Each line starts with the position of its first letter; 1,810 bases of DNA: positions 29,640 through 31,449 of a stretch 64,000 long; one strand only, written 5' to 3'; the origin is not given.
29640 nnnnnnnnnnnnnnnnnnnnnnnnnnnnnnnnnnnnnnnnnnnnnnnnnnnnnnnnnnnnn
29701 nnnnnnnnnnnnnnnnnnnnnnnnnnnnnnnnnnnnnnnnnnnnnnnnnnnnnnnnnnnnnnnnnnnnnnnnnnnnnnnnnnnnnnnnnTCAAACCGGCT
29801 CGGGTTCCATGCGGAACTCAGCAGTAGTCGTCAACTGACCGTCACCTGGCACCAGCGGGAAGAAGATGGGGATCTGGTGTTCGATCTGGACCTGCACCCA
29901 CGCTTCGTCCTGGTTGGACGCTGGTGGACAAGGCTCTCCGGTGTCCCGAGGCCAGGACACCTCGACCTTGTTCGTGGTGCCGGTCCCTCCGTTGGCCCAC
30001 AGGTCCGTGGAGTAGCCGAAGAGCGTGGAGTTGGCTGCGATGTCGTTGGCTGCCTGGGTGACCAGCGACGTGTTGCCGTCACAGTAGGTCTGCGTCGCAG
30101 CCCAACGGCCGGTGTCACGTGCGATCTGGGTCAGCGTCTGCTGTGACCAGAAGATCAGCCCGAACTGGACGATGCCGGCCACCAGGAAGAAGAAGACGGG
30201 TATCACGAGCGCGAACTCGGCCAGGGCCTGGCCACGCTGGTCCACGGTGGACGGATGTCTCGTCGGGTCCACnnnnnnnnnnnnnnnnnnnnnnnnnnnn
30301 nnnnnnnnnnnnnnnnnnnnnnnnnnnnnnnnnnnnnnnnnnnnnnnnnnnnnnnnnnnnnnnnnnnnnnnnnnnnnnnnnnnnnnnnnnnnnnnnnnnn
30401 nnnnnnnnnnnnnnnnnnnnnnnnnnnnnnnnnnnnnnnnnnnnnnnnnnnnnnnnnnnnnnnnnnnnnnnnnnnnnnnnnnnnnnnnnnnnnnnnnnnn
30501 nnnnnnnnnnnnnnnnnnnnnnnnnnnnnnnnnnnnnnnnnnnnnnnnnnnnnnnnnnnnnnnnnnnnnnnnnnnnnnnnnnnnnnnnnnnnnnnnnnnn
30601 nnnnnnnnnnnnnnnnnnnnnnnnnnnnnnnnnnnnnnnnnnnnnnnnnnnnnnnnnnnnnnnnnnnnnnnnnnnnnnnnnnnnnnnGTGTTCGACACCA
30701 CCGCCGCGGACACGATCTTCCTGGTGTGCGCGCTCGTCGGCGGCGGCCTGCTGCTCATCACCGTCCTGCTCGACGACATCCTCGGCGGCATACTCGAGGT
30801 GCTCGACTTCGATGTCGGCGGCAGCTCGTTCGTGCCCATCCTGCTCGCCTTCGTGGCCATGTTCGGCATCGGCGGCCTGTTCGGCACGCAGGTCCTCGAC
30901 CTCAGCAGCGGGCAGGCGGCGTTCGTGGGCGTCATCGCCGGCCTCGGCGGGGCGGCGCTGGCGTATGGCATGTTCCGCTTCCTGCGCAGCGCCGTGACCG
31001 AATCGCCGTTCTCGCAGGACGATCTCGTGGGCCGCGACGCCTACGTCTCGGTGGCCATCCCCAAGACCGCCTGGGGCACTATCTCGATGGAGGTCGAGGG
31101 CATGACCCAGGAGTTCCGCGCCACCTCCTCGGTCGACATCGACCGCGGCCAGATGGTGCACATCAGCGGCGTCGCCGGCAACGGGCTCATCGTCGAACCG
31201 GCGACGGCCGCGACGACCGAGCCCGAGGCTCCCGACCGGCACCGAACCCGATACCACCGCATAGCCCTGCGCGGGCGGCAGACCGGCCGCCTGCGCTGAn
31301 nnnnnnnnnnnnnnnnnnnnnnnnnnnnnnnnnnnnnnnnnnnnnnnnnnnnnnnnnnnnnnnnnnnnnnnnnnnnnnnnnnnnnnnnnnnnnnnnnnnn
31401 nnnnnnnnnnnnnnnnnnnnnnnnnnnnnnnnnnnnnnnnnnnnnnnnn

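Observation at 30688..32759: nfeD-flotillin operon sits between the pseudopilin blocks, divergent from the TadG/TadE pair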

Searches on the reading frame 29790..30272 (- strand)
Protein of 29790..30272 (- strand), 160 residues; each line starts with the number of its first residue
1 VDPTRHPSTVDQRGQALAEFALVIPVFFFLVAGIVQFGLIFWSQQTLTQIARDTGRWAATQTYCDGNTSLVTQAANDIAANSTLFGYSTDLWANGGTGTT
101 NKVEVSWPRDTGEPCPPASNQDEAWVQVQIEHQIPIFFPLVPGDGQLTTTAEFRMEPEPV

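Call 5: search_protein_families(library=pfam, proteins=[window:29790-30272:-], max_evalue=0.01)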
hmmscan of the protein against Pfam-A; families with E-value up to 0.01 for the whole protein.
window:29790-30272:- (160 aa): 2 families
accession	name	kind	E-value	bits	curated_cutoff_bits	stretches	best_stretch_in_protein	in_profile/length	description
PF07811.17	TadE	-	1.3e-14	54.4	22.9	1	14-56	1-43/43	TadE-like protein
PF09977.15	Tad_C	-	0.00056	21.3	22.1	1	59-152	3-90/93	Putative Tad-like Flp pilus-assembly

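Call 41: search_protein_families(library=ncbifam, proteins=[window:29790-30272:-], max_evalue=0.01)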
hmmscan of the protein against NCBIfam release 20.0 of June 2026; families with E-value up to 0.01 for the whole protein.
window:29790-30272:- (160 aa): 0 families

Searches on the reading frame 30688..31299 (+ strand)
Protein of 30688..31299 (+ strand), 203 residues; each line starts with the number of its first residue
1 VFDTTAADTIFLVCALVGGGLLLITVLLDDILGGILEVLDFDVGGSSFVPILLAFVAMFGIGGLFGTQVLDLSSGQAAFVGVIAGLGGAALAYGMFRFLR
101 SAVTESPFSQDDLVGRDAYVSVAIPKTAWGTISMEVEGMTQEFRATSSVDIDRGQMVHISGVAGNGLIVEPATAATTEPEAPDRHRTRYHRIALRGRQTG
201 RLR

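Call 5: search_protein_families(library=pfam, proteins=[window:30688-31299:+], max_evalue=0.01)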
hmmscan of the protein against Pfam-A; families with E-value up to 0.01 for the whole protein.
window:30688-31299:+ (203 aa): 1 family
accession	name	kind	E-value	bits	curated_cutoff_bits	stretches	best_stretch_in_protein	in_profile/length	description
PF01957.25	NfeD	-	0.00023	21.7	29.1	1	111-171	2-57/57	NfeD-like C-terminal, partner-binding domain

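Call 39: search_solved_structures(query=window:30688-31299:+, max_evalue=1, show_alignments=2)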
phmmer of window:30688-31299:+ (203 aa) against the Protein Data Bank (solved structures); distinct sequences matched with E-value up to 1: 1.
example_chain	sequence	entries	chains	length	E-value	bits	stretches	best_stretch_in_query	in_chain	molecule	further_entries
2k5h_A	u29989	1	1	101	0.1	15.7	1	109-171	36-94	Conserved protein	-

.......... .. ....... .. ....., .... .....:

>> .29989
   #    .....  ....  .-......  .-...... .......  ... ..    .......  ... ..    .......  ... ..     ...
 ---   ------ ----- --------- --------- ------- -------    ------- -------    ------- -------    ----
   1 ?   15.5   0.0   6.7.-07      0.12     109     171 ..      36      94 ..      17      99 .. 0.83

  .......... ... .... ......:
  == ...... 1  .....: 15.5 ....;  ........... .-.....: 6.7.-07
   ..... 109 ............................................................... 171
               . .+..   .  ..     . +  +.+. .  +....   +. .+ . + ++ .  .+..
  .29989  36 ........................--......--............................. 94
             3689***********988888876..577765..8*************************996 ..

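Call 41: search_protein_families(library=ncbifam, proteins=[window:30688-31299:+], max_evalue=0.01)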
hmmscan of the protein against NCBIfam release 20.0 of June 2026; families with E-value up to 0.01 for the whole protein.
window:30688-31299:+ (203 aa): 0 families

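Call 44: search_solved_structures(query=A2, max_evalue=1)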
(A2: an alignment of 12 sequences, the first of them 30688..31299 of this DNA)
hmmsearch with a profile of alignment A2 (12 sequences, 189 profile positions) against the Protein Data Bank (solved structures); distinct sequences matched with E-value up to 1: 2.
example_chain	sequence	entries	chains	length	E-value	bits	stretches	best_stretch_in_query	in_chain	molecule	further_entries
2k5h_A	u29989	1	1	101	0.011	18.4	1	110-174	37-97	Conserved protein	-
2k14_A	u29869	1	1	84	0.013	18.2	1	101-171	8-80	YuaF protein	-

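Call 45: search_protein_families(library=pfam, alignment_id=A2, max_evalue=0.01)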
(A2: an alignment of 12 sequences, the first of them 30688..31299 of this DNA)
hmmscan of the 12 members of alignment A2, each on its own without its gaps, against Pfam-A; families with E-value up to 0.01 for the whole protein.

A. member 1, window:30688-31299:+ (203 aa): 1 family
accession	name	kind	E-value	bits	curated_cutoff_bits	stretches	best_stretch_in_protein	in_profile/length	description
PF01957.25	NfeD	-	0.00023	21.7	29.1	1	111-171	2-57/57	NfeD-like C-terminal, partner-binding domain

B. families by the number of members that match (of 12 scanned): 2 families
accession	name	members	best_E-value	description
PF01957.25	NfeD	9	6.4e-06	NfeD-like C-terminal, partner-binding domain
PF07332.16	Phage_holin_3_6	1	0.0062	Putative Actinobacterial Holin-X, holin superfamily III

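Call 57: predict_structure(protein=window:30688-31299:+)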
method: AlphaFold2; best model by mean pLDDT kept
length: 203 residues; sequences in the alignment: 1
mean_pLDDT: 54.5   pTM: 0.27
mean pLDDT of the five models: 54.5, 51.4, 49.9, 49.7, 47.5
residues with pLDDT >= 90: 0; 70-90: 6; 50-70: 126; < 50: 71
segments of 3 or more residues with pLDDT < 50: 43-47, 103-125, 127-136, 148-152, 154-156, 173-180, 200-203
pLDDT, mean of each block of 10 residues (from residue 1): 61 67 64 62 49 58 59 65 66 60 42 43 46 48 50 49 55 45 50 55 39
secondary structure, 60 per line:
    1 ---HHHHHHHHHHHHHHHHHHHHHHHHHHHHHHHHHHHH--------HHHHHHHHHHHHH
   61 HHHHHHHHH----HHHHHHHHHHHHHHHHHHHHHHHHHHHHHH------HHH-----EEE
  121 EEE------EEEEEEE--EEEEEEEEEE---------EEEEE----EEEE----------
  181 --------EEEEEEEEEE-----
elements in order: H4-39 H48-69 H74-103 E118-123 E130-136 E139-148 E158-162 E167-170 E189-198
